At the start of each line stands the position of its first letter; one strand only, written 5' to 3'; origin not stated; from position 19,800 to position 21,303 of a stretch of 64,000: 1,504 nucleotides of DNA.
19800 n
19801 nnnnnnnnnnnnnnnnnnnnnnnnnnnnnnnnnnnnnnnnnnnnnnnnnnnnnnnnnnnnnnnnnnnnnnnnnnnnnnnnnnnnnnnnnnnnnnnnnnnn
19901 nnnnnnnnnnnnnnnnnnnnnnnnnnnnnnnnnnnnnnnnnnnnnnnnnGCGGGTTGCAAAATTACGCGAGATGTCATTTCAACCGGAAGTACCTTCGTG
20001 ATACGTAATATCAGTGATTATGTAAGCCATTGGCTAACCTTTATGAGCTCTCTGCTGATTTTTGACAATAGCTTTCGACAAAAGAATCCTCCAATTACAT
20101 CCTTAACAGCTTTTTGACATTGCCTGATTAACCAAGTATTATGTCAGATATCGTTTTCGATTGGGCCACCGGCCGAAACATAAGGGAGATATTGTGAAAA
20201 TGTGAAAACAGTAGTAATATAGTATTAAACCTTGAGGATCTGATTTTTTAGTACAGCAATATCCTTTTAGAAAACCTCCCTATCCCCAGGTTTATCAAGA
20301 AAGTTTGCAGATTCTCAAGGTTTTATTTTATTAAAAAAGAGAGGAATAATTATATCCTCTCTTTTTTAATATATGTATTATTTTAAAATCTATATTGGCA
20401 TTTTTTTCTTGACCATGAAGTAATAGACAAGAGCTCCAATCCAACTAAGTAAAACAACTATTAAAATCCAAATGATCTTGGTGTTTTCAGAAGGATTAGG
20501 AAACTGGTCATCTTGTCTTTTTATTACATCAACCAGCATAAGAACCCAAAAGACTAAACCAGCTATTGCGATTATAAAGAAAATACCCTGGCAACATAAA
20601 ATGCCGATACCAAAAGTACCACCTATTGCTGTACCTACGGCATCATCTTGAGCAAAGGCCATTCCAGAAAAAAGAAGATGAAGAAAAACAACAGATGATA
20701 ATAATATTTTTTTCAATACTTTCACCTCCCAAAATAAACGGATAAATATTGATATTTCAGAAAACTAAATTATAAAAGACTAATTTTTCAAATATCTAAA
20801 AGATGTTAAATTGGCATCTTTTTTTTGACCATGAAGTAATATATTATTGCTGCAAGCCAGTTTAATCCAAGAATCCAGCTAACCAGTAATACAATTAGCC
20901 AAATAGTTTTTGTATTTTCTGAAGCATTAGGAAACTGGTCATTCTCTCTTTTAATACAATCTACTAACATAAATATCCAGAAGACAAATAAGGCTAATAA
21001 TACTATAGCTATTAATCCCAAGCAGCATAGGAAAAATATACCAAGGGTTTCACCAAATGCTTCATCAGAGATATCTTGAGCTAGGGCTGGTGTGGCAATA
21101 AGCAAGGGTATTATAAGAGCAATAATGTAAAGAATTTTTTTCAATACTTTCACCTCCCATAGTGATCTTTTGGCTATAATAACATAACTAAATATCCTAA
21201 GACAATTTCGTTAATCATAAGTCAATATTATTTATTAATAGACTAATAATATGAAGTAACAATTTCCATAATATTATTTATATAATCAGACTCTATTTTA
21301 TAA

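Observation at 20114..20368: Orphan promoter-to-terminator unit (~220 nt) with no ORF: candidate sRNA downstream of htpX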

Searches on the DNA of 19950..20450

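Call 5: search_rna_families(source=window, start=19950, end=20450, threshold=evalue, max_evalue=10, show_alignments=3)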
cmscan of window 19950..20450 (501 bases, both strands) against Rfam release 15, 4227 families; matches with E-value up to 10: 18.
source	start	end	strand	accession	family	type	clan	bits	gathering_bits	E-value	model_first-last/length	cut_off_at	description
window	20329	20371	-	RF03831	mir-627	Gene; miRNA;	-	23.4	86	0.0098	23-66/87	no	mir-627 microRNA precursor family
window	20324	20375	+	RF00979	mir-553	Gene; miRNA;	-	22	82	0.11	1-62/62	no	mir-553 microRNA precursor family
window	20335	20380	-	RF02434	SpF39_sRNA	Gene; sRNA;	-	21.7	60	2.9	60-104/109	no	Streptococcus sRNA SpF39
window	20329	20371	-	RF04225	MIR7502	Gene; miRNA;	-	21.2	71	6.4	1-143/143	no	MIR7502 microRNA precursor family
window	20295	20373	+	RF00558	L20_leader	Cis-reg; leader;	-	20.6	58.7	0.12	1-127/127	no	Ribosomal protein L20 leader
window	20337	20367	+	RF04344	Plastid-psbA-3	Cis-reg;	CL00153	20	48.4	0.47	1-57/57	no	Plastid-psbA-3 3UTR RNA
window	20333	20363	-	RF04344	Plastid-psbA-3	Cis-reg;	CL00153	19.7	48.4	0.56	1-57/57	no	Plastid-psbA-3 3UTR RNA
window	20288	20371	+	RF02029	sraA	Gene; sRNA;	-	18.6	56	2.9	1-95/95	no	sraA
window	20215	20335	+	RF03621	MIR4245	Gene; miRNA;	-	17.1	74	3.2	1-128/128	no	MIR4245 microRNA precursor family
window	20331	20369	-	RF00979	mir-553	Gene; miRNA;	-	16.5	82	3.5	8-55/62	no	mir-553 microRNA precursor family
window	20178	20275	+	RF00643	MIR171_1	Gene; miRNA;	CL00099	16.3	48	3.2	1-101/101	no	MIR171_1 microRNA precursor family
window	20020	20102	+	RF00438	SNORA33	Gene; snRNA; snoRNA; HACA-box;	-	16.3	74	7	1-130/130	no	Small nucleolar RNA SNORA33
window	20301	20371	-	RF01589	plasmodium_snoR11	Gene; snRNA; snoRNA; HACA-box;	-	15.6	80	9.9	1-207/207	no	small nucleolar RNA snoR11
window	20385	20420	-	RF01726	SAM-II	Cis-reg; riboswitch;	-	15.1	44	4.2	1-60/60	no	SAM-II riboswitch aptamer (SAM-II long loop)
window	20268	20366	-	RF01883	TUG1_2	Gene; lncRNA;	-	15.1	90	7.5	1-89/89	no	Taurine upregulated gene 1 conserved region 2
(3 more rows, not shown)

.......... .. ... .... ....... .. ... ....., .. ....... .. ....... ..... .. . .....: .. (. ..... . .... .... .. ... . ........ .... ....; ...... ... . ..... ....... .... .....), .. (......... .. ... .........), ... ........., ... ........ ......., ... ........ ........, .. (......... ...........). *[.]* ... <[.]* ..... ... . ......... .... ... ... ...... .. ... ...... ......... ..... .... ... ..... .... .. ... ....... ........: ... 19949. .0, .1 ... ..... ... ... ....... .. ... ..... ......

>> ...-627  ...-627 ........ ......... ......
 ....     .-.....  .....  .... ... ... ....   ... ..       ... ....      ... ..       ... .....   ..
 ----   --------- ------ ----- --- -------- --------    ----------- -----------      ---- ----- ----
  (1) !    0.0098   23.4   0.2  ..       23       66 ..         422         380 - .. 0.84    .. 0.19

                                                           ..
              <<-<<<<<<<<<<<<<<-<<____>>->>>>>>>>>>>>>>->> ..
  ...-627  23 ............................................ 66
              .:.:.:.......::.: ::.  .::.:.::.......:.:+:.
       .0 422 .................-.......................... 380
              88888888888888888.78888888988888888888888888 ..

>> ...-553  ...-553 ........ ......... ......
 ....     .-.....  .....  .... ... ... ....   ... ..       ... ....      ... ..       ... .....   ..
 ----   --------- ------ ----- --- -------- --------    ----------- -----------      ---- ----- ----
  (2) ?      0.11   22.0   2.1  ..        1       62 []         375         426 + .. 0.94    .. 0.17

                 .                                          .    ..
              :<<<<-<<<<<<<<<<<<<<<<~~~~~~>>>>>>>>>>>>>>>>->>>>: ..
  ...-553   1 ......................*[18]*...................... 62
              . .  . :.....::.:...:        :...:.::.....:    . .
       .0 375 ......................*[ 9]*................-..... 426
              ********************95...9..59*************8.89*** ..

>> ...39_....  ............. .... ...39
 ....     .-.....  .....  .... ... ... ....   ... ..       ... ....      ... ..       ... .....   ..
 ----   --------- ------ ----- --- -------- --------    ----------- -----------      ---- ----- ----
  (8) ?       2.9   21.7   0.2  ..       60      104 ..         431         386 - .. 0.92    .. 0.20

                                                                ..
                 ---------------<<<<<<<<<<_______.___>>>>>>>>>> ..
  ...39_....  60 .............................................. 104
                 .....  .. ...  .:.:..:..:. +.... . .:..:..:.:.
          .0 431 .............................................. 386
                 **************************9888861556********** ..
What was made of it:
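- On RsaE/RoxS (Rfam RF01820): The hits listed all score far below their family gathering thresholds and are centred on the terminator hairpin (call 5).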

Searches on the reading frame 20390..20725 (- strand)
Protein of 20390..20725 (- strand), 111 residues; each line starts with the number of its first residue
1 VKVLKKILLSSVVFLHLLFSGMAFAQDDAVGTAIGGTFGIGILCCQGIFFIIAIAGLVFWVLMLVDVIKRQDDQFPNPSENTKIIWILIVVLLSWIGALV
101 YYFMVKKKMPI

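Call 38: search_protein_families(library=pfam, proteins=[window:20390-20725:-])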
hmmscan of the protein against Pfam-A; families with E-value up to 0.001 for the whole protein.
window:20390-20725:- (111 aa): 2 families
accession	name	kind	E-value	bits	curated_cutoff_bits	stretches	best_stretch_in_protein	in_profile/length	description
PF13396.11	PLDc_N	-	2e-09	37.7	23.3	1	58-103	1-39/42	Phospholipase_D-nuclease N-terminal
PF10724.14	DUF2516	-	5.4e-05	23.8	30.6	1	47-99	6-58/92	Protein of unknown function (DUF2516)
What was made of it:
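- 20390..20725 (-): Convergent neighbour, a small PLDc_N/DUF2516 membrane protein. It is the first of two tandem paralogues; the second is at 20806-21153. Context only. Pfam PF13396 and PF10724 (call 38).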

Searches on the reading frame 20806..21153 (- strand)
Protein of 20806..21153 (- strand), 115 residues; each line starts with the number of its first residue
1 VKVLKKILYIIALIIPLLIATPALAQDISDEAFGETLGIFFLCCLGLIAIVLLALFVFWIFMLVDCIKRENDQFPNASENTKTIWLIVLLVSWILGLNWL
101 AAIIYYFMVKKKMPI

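Call 38: search_protein_families(library=pfam, proteins=[window:20806-21153:-])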
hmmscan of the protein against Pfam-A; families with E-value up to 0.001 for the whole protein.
window:20806-21153:- (115 aa): 2 families
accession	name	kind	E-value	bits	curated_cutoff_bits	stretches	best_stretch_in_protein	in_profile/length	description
PF10724.14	DUF2516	-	3.5e-07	30.8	30.6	1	47-98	7-58/92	Protein of unknown function (DUF2516)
PF13396.11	PLDc_N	-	0.00082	19.7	23.3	1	57-97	1-34/42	Phospholipase_D-nuclease N-terminal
